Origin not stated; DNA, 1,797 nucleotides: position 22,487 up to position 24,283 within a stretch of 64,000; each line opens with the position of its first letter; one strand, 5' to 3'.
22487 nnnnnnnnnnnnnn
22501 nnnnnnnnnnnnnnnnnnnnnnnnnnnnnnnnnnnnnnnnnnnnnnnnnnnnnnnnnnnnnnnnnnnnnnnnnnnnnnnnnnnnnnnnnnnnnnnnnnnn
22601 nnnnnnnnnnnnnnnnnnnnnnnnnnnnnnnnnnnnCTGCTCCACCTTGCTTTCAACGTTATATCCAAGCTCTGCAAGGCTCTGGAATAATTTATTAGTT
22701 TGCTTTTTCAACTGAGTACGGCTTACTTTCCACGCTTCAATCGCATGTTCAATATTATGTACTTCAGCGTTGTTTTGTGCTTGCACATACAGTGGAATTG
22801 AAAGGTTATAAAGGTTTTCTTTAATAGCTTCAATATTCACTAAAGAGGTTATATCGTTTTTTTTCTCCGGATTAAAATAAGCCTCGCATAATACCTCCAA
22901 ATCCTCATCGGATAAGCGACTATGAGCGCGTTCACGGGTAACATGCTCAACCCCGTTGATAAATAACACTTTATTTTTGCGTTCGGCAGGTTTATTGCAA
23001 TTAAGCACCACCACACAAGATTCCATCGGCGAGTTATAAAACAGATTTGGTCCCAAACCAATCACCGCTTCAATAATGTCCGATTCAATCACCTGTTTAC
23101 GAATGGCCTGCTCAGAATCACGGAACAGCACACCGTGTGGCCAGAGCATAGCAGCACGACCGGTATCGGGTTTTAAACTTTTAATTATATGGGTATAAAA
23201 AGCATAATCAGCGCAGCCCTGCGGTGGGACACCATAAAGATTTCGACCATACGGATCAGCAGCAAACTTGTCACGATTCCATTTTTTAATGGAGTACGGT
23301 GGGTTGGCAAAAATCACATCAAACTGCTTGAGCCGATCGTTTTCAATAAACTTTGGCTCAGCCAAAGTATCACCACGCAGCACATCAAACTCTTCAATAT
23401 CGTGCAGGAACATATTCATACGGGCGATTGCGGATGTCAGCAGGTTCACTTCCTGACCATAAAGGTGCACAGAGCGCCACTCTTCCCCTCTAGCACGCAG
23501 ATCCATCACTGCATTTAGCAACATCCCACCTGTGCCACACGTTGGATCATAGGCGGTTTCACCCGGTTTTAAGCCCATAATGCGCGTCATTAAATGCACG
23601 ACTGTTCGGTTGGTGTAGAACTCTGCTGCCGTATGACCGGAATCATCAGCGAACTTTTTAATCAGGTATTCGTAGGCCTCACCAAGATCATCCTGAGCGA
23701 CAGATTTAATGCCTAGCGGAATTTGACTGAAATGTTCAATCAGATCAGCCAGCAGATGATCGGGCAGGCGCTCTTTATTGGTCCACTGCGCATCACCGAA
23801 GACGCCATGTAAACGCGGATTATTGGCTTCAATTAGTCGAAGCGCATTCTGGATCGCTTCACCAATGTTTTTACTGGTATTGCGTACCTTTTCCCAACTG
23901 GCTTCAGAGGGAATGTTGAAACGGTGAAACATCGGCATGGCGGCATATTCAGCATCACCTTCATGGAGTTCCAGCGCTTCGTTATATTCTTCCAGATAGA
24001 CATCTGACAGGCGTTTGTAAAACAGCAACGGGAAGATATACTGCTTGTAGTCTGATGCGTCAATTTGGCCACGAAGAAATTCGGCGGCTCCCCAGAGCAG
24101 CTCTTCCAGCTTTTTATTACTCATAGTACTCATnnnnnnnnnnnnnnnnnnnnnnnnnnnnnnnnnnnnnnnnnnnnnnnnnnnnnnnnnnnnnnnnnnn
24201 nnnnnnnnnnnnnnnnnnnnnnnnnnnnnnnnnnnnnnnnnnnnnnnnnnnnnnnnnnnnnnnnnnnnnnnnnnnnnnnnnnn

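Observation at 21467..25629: Type I R-M operon with two tandem, divergent hsdM paralogues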

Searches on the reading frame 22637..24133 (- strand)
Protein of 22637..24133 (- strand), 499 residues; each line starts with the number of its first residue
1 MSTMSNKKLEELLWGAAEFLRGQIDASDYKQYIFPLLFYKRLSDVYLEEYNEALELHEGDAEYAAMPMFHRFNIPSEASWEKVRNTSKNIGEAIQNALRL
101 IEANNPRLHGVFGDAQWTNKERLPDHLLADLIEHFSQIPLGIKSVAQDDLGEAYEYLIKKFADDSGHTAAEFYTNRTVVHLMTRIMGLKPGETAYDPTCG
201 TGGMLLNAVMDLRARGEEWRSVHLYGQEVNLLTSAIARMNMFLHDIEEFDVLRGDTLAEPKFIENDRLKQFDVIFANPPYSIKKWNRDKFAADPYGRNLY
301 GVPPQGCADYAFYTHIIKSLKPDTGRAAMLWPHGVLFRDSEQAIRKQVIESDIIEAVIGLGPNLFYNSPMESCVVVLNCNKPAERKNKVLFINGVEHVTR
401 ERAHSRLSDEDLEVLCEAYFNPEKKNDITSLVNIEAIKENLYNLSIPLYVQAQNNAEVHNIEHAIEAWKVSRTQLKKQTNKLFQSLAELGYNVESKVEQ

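Call 4: search_protein_families(proteins=[window:22637-24133:-], library=ncbifam)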
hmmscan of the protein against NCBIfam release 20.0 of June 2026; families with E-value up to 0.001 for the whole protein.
window:22637-24133:- (499 aa): 7 families
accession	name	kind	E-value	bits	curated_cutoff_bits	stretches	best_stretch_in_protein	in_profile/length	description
TIGR00497.1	hsdM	equivalog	1.9e-67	228.1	242.75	2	128-461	157-497/515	type I restriction-modification system subunit M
NF047738.1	antiphage_MADS2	equivalog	5e-14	51.5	720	2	121-215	267-356/654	methylation-associated defense system DNA methyltransferase MAD2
NF033452.1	BREX_1_MTaseX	exception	3.3e-07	28.6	500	1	269-405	506-640/1210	BREX-1 system adenine-specific DNA-methyltransferase PglX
TIGR03534.1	RF_mod_PrmC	equivalog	5.6e-06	26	199.1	1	192-281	90-167/253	peptide chain release factor N(5)-glutamine methyltransferase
TIGR01177.1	TIGR01177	hypoth_equivalog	3.3e-05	23.3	316.55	1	184-283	176-261/330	TIGR01177 family methyltransferase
TIGR02987.1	met_A_Alw26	exception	5.7e-05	22.1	353.5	0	193-288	34-130/523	Alw26I/Eco31I/Esp3I family type II restriction adenine-specific DNA-methyltransferase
NF033455.1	BREX_6_MTaseX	exception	0.00088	16.9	900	0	238-417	517-696/1319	BREX-6 system adenine-specific DNA-methyltransferase PglX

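Call 5: search_protein_families(proteins=[window:22637-24133:-], library=padloc)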
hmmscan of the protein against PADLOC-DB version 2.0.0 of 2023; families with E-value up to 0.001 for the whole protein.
window:22637-24133:- (499 aa): 40 families (the best 25 are shown)
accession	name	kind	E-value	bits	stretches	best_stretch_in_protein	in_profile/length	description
PDLC03039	MTase_I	-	4.4e-201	667.7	1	4-488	2-492/708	Type I methyltransferase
PDLC03038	MTase_I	-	8.8e-197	653.9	1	1-455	1-456/896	Type I methyltransferase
PDLC03031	MTase_I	-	8.2e-110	366.3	1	6-463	5-497/834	Type I methyltransferase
PDLC03027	MTase_I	-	1.7e-104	349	1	7-466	6-453/810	Type I methyltransferase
PDLC03022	MTase_I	-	8.3e-95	316.8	1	4-462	1-486/857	Type I methyltransferase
PDLC03028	MTase_I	-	1.7e-80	269.5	1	3-466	723-1206/1236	Type I methyltransferase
PDLC03032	MTase_I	-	5.1e-71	238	1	9-465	8-454/1001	Type I methyltransferase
PDLC03019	MTase_I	-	1.3e-61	207.1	1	5-421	4-421/932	Type I methyltransferase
PDLC03029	MTase_I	-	1.3e-56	190.4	1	2-464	2-493/661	Type I methyltransferase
PDLC03240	MTase_II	-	1.8e-52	176.8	1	8-486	7-503/511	Type II methyltransferase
PDLC03021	MTase_I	-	1.5e-50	170.4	1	27-486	24-489/491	Type I methyltransferase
PDLC03035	MTase_I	-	1.8e-50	170.2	1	5-415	6-424/653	Type I methyltransferase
PDLC03020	MTase_I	-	5.8e-45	152.1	2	129-367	145-393/410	Type I methyltransferase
PDLC04134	mad2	-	3e-43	146.4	1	5-421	137-486/492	mads_2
PDLC03026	MTase_I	-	1.7e-40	137.6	1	4-488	1-476/487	Type I methyltransferase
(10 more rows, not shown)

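Call 16: search_solved_structures(query=window:22637-24133:-, show_alignments=2, max_evalue=1e-20)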
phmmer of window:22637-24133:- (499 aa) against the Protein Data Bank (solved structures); distinct sequences matched with E-value up to 1e-20: 6.
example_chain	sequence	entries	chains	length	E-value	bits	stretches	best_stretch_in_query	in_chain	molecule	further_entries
7vru_B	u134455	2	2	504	0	1012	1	2-494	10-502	Site-specific DNA-methyltransferase (adenine-specific)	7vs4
7vru_A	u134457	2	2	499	9.1e-136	456.5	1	3-491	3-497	Site-specific DNA-methyltransferase (adenine-specific)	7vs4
3lkd_A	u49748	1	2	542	9.5e-64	219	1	139-489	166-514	Type I restriction-modification system methyltransferase subunit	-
7bst_D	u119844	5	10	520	2.1e-51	178.2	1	126-470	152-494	Type I restriction enzyme EcoR124II M protein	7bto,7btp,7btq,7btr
3khk_A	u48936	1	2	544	6e-39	137.2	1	89-424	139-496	Type I restriction-modification system methylation subunit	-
5ybb_A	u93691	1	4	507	4.7e-21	78.1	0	142-366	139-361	Type I restriction-modification system methyltransferase subunit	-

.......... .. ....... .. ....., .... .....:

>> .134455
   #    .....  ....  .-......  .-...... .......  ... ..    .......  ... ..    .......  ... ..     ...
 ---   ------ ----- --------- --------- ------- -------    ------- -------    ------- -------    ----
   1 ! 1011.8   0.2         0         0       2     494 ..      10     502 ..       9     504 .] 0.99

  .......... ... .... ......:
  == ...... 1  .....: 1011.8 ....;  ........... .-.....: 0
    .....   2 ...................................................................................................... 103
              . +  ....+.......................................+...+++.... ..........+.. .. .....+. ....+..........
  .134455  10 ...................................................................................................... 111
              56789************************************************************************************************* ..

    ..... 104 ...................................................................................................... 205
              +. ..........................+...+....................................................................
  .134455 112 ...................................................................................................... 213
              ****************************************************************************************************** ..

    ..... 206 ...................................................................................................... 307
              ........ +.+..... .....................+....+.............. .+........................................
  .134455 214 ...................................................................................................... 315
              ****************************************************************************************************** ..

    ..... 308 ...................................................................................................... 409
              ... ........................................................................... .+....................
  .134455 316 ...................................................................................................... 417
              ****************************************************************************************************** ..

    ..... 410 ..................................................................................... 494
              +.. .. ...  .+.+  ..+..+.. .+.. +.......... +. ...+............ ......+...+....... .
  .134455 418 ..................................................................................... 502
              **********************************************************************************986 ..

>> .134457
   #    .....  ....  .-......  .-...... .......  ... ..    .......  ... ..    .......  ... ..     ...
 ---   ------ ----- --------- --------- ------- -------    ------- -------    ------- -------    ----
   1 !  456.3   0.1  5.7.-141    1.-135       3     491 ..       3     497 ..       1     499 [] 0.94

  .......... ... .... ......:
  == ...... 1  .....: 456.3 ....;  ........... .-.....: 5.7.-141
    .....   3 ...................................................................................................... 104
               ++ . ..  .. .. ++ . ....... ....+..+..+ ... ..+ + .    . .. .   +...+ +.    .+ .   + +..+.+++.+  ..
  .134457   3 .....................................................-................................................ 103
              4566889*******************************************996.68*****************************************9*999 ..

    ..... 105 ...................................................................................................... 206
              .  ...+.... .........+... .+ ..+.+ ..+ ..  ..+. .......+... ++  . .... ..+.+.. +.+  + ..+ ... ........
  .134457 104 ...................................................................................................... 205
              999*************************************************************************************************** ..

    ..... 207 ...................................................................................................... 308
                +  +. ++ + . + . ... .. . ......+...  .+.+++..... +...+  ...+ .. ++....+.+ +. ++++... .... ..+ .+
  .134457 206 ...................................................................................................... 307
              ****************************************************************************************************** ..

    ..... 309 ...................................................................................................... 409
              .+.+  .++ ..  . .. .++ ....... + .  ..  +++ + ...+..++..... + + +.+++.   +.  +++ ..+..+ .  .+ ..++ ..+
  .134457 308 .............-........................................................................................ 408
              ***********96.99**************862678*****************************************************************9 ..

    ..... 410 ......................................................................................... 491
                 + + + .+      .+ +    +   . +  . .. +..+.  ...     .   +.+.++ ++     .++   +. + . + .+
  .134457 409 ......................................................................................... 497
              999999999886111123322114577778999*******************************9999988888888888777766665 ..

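Call 26: search_dna_similar(query=window:22637-24133:-, collection=plasmids, mode=protein, max_evalue=1e-100, rows=spread, max_rows=30)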
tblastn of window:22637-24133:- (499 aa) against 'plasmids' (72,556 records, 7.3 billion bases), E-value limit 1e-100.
Records with a match: 13; places in all: 16; records where one place covers at least 80% of the query: 13.
Best place of each record, by identity: <60% 13.
By first word of the organism name: Geobacillus 3; Bacillus 2; Exiguobacterium 1; Mycobacterium 1; Streptomyces 1; Rhizobium 1; Paenibacillus 1; Arthrobacter 1; Jeotgalibaca 1; Priestia 1.
By predicted mobility (MOB-suite, as given by PLSDB): non-mobilizable 6; conjugative 4; mobilizable 3.
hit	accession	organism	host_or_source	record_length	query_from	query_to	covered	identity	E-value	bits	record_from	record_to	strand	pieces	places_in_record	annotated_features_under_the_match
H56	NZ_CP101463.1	Exiguobacterium aurantiacum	water,poultry farm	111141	1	494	99%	54.2%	6e-175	553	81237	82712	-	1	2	class I SAM-dependent DNA methyltransferase | restriction endonuclease subunit S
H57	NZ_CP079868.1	Mycobacterium sp. SMC-8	Homo sapiens,sputum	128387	4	486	97%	53.5%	6e-167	530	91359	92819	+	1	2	class I SAM-dependent DNA methyltransferase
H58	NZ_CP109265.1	Streptomyces hirsutus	-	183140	4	469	93%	54.4%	5e-169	535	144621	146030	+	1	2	class I SAM-dependent DNA methyltransferase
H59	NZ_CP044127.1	Rhizobium sp. BG4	Prosopis cineraria,pure bacterial ...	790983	1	491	98%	44.0%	3e-121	398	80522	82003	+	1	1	type I restriction-modification system subunit M | restriction endonuclease subunit S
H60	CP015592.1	Bacillus cereus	whole organism,garden soil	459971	1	491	98%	41.0%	1e-112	373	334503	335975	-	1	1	none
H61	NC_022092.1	Geobacillus genomosp. 3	-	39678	4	499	99%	40.5%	2e-109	364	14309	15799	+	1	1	class I SAM-dependent DNA methyltransferase | restriction endonuclease subunit S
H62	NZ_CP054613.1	Paenibacillus cellulosilyticus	cell culture,soil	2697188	1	492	99%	40.6%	1e-113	376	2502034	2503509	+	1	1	none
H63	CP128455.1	Geobacillus stearothermophilus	whole genome,Mungang Hot spring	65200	4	491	98%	40.9%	6e-109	362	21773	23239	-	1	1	type I restriction-modification system subunit M | restriction endonuclease subunit S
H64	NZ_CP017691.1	Geobacillus thermodenitrificans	single cell,hot spring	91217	4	491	98%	40.7%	6e-112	371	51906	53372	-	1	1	class I SAM-dependent DNA methyltransferase | restriction endonuclease subunit S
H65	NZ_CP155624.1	Bacillus paramobilis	Canis lupus familiaris,adipose,leg wound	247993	1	494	99%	40.1%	7e-115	380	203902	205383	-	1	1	type I restriction-modification system subunit M | restriction endonuclease subunit S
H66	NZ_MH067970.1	Arthrobacter sp.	-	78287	4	492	98%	40.4%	4e-118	389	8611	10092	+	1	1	class I SAM-dependent DNA methyltransferase | restriction endonuclease subunit S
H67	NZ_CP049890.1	Jeotgalibaca porci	pig,mono bacterial isolate,liquid joint ...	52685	1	487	98%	40.0%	2e-109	364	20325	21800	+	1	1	type I restriction-modification system subunit M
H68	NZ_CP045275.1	Priestia megaterium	pure culture,Paper surface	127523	1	487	98%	39.9%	7e-110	365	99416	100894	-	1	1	class I SAM-dependent DNA methyltransferase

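Call 28: get_annotated_region(hit=H56, flank=6000)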
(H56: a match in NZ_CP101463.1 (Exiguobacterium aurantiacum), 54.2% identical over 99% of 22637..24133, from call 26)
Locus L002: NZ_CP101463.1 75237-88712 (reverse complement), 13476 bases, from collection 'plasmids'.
description: Exiguobacterium aurantiacum strain CX2 plasmid pCXA, complete sequence
organism: Exiguobacterium aurantiacum (NCBI taxid 33987)
taxonomy: Bacteria; Bacillota; Bacilli; Bacillales; ; Exiguobacterium; Exiguobacterium aurantiacum
host: -; source: water,poultry farm; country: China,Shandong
typing (MOB-suite, as given by PLSDB): mobilizable; relaxase MOBP
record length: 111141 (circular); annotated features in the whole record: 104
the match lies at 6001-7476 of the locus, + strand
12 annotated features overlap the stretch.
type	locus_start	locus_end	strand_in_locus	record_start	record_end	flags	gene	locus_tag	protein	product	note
CDS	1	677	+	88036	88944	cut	-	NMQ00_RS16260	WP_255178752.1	protein rep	GO:0006260 - DNA replication [Evidence IEA]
CDS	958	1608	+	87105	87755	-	-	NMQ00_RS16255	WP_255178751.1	hypothetical protein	-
CDS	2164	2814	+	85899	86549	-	-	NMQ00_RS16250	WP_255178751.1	hypothetical protein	-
CDS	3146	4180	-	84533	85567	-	-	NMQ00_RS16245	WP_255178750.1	HNH endonuclease domain-containing protein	-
CDS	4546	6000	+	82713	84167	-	-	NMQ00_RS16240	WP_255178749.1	class I SAM-dependent DNA methyltransferase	-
CDS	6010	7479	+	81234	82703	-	-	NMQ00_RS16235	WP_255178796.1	class I SAM-dependent DNA methyltransferase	-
CDS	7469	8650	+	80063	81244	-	-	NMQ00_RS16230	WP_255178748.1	restriction endonuclease subunit S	-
CDS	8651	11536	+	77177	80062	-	-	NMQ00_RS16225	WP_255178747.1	HsdR family type I site-specific deoxyribonuclease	GO:0009307 - DNA restriction-modification system [Evidence IEA]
CDS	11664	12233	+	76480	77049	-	-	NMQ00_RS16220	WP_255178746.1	hypothetical protein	-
CDS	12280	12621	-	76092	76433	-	-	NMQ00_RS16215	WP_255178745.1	YolD-like family protein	-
CDS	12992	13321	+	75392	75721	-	-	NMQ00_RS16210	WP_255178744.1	JAB domain-containing protein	-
CDS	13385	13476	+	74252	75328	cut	-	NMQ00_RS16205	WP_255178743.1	site-specific integrase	GO:0015074 - DNA integration [Evidence IEA]; GO:0006310 - DNA recombination [Evidence IEA]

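Call 29: get_annotated_region(hit=H57, flank=6000)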
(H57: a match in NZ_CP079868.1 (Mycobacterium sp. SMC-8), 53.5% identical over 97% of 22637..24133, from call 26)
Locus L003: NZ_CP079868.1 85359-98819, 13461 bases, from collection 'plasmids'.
description: Mycobacterium sp. SMC-8 plasmid pSMC-8_3, complete sequence
organism: Mycobacterium sp. SMC-8 (NCBI taxid 2857060)
taxonomy: Bacteria; Actinomycetota; Actinomycetes; Mycobacteriales; Mycobacteriaceae; Mycobacterium; Mycobacterium sp. SMC-8
host: -; source: Homo sapiens,sputum; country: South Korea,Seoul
typing (MOB-suite, as given by PLSDB): non-mobilizable
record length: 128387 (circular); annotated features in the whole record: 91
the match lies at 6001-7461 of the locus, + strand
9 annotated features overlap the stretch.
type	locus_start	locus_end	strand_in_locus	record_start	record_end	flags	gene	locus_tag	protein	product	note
CDS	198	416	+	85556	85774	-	-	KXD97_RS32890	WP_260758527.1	hypothetical protein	-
CDS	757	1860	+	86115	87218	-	-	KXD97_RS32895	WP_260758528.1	hypothetical protein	-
CDS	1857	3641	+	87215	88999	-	-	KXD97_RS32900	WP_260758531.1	hypothetical protein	-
CDS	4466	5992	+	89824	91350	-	-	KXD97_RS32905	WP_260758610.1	class I SAM-dependent DNA methyltransferase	-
CDS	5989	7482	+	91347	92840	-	-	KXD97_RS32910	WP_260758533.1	class I SAM-dependent DNA methyltransferase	-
CDS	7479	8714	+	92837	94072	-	-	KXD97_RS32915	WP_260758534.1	restriction endonuclease subunit S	GO:0006304 - DNA modification [Evidence IEA]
CDS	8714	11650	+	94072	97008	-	-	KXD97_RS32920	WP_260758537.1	HsdR family type I site-specific deoxyribonuclease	GO:0009307 - DNA restriction-modification system [Evidence IEA]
CDS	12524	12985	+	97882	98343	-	-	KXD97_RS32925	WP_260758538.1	HIT domain-containing protein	-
CDS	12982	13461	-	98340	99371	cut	-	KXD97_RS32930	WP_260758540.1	nucleotidyltransferase domain-containing protein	-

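Call 30: get_annotated_region(hit=H58, flank=6000)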
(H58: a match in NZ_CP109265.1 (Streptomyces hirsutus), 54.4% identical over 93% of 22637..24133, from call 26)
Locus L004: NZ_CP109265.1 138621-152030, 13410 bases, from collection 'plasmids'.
description: Streptomyces hirsutus strain NBC 01646 plasmid unnamed1, complete sequence
organism: Streptomyces hirsutus (NCBI taxid 35620)
taxonomy: Bacteria; Actinomycetota; Actinomycetes; Kitasatosporales; Streptomycetaceae; Streptomyces; Streptomyces hirsutus
host: -; source: -; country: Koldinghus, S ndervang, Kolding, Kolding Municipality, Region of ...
typing (MOB-suite, as given by PLSDB): conjugative; replicon rep_cluster_1982; relaxase MOBF; mating-pair formation MPF_T
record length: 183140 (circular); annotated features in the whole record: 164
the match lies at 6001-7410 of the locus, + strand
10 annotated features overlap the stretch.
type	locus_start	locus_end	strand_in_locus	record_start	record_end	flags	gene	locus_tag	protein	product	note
CDS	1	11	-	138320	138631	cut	-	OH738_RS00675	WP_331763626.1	hypothetical protein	-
CDS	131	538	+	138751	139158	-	-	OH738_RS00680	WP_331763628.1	hypothetical protein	-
CDS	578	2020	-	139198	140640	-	-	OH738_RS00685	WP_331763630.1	3'-5' exonuclease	-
CDS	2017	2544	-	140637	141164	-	-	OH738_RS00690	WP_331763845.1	hypothetical protein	-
CDS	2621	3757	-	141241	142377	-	-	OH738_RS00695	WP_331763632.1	hypothetical protein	-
CDS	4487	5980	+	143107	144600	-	-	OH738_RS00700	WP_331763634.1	class I SAM-dependent DNA methyltransferase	-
CDS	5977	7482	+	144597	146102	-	-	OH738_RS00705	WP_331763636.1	class I SAM-dependent DNA methyltransferase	-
CDS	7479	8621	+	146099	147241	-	-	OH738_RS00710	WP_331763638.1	restriction endonuclease subunit S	GO:0006304 - DNA modification [Evidence IEA]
CDS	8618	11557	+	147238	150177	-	-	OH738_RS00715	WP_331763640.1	type I restriction endonuclease subunit R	-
CDS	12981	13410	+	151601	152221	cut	-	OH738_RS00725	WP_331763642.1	hypothetical protein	-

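Call 31: get_annotated_region(hit=H59, flank=6000)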
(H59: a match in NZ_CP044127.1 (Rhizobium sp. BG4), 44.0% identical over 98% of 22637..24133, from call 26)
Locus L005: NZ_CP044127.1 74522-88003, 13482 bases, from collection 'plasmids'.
description: Rhizobium sp. BG4 plasmid pRPC2, complete sequence
organism: Rhizobium sp. BG4 (NCBI taxid 2613770)
taxonomy: Bacteria; Pseudomonadota; Alphaproteobacteria; Hyphomicrobiales; Rhizobiaceae; Rhizobium; Rhizobium sp. BG4
host: -; source: Prosopis cineraria,pure bacterial culture,nodule; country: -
typing (MOB-suite, as given by PLSDB): conjugative; relaxase MOBP; mating-pair formation MPF_T
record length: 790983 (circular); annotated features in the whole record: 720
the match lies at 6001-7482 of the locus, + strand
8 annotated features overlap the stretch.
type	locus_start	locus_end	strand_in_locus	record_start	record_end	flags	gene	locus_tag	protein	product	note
CDS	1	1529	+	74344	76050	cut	-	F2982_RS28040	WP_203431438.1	dihydroxyacetone kinase family protein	-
CDS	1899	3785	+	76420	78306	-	htpG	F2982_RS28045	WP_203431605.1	molecular chaperone HtpG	GO:0006457 - protein folding [Evidence IEA]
CDS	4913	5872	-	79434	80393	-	-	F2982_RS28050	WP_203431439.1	DUF5655 domain-containing protein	-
CDS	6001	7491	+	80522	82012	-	-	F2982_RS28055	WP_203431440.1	type I restriction-modification system subunit M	GO:0009307 - DNA restriction-modification system [Evidence IEA]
CDS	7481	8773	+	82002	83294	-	-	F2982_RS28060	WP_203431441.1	restriction endonuclease subunit S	-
CDS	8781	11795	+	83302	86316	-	-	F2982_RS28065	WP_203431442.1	HsdR family type I site-specific deoxyribonuclease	GO:0009307 - DNA restriction-modification system [Evidence IEA]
CDS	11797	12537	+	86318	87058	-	-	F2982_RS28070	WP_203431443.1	SprT family zinc-dependent metalloprotease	GO:0006508 - proteolysis [Evidence IEA]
CDS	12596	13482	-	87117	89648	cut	-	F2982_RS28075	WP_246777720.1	NB-ARC domain-containing protein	-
